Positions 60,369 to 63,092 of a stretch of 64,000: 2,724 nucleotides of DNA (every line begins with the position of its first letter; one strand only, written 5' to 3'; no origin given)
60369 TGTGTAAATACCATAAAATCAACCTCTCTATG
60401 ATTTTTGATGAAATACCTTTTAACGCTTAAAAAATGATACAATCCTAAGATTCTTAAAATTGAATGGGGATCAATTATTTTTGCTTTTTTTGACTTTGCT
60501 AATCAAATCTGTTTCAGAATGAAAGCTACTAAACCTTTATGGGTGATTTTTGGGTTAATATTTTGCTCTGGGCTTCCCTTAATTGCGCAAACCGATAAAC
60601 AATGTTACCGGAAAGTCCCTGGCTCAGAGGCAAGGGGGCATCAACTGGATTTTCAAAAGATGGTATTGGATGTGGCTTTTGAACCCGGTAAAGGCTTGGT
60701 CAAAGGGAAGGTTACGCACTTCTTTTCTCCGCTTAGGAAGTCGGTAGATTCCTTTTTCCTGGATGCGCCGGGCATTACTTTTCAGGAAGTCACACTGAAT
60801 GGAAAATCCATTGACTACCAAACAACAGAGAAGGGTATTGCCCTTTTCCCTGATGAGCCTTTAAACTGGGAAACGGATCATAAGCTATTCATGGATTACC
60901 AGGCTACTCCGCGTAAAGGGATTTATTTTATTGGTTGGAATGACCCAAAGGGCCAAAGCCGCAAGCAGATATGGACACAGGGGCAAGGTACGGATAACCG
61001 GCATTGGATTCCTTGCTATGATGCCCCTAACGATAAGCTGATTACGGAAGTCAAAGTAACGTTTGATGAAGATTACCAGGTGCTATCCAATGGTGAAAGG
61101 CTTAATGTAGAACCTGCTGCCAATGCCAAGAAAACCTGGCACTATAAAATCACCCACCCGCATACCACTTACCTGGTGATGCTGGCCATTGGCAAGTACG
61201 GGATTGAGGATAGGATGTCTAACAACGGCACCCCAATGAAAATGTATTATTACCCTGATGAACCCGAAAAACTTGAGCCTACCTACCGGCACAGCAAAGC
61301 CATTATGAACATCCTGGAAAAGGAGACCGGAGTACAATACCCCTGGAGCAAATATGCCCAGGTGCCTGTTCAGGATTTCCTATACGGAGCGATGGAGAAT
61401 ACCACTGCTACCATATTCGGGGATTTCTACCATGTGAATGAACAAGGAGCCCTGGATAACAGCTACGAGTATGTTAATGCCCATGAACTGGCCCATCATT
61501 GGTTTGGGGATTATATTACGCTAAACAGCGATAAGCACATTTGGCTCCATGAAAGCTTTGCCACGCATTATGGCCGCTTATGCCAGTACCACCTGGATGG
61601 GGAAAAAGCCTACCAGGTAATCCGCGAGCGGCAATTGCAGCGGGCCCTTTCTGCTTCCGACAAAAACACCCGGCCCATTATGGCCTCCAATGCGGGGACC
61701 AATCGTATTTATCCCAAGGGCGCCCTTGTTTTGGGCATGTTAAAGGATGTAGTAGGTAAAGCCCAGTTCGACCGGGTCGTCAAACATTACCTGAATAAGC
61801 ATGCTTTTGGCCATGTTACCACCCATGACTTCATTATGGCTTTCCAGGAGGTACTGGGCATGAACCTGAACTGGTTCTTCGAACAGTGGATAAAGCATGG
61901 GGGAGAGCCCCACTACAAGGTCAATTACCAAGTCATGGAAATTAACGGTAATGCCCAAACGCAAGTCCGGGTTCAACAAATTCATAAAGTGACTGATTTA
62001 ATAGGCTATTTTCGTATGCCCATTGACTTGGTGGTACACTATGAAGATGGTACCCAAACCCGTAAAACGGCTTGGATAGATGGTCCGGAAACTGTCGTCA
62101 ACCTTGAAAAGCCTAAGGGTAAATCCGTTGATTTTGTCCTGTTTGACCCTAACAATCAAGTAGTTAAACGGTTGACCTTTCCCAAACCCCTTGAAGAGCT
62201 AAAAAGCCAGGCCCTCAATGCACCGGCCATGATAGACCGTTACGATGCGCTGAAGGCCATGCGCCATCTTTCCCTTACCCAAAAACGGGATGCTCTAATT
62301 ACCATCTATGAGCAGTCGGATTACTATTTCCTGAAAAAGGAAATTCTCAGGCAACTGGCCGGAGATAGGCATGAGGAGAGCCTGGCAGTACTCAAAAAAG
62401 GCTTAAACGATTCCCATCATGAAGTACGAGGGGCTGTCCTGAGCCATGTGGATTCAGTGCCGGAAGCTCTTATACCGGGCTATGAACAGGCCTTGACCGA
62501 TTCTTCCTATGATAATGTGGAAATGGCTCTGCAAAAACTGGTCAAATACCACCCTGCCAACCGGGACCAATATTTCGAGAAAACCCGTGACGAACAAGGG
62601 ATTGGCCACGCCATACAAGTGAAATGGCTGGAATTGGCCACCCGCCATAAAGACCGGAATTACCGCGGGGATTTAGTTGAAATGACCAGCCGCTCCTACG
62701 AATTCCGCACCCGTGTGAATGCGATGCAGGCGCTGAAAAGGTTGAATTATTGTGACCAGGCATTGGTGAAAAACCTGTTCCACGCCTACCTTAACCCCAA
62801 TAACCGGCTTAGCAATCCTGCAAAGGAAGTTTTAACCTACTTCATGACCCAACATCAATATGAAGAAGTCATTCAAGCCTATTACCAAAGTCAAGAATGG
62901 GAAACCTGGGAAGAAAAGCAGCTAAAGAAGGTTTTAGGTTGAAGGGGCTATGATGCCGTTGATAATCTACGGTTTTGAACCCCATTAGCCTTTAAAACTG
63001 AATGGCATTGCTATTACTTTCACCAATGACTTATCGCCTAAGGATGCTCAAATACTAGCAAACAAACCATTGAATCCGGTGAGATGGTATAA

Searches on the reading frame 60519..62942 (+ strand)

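Call 74: search_protein_families(library=pfam, proteins=[window:60519-62942:+], max_evalue=0.0001)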
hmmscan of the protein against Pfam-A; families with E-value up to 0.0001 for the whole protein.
window:60519-62942:+ (807 aa): 3 families
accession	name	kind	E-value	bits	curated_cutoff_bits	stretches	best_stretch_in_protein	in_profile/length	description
PF01433.26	Peptidase_M1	-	9.2e-36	123.9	27.7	1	258-457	5-218/218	Peptidase family M1 domain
PF17900.6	Peptidase_M1_N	-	4.3e-23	82.8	25.8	1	55-219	12-186/186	Peptidase M1 N-terminal domain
PF13646.12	HEAT_2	-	9.7e-05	23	27.7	0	591-642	2-53/88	HEAT repeats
